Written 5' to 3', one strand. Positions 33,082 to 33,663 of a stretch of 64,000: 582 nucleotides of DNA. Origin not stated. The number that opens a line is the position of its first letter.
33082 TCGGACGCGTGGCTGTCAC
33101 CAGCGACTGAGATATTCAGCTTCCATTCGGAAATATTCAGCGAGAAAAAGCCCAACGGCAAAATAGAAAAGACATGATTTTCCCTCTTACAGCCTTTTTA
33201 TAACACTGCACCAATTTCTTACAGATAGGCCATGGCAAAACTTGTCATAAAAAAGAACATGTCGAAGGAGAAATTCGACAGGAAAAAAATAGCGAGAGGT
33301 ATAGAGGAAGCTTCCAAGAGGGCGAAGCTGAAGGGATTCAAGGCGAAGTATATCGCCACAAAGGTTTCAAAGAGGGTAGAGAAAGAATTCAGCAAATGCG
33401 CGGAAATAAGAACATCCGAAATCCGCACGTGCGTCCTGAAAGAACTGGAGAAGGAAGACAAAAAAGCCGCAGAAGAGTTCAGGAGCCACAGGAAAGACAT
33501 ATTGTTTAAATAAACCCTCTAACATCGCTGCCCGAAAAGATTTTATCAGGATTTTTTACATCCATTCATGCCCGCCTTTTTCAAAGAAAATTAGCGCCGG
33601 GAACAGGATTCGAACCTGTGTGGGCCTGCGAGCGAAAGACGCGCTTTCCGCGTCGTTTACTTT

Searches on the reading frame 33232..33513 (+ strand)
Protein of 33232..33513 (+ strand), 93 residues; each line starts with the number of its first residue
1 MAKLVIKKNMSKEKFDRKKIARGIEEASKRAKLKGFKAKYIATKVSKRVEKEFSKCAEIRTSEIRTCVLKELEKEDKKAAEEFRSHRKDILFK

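Call 58: search_protein_families(library=pfam, proteins=[window:33232-33513:+], max_evalue=0.001)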
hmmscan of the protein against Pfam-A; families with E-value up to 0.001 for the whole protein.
window:33232-33513:+ (93 aa): 1 family
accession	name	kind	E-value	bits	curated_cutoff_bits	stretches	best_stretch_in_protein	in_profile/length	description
PF03477.21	ATP-cone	-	3.8e-12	47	25.8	1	4-85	2-80/88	ATP cone domain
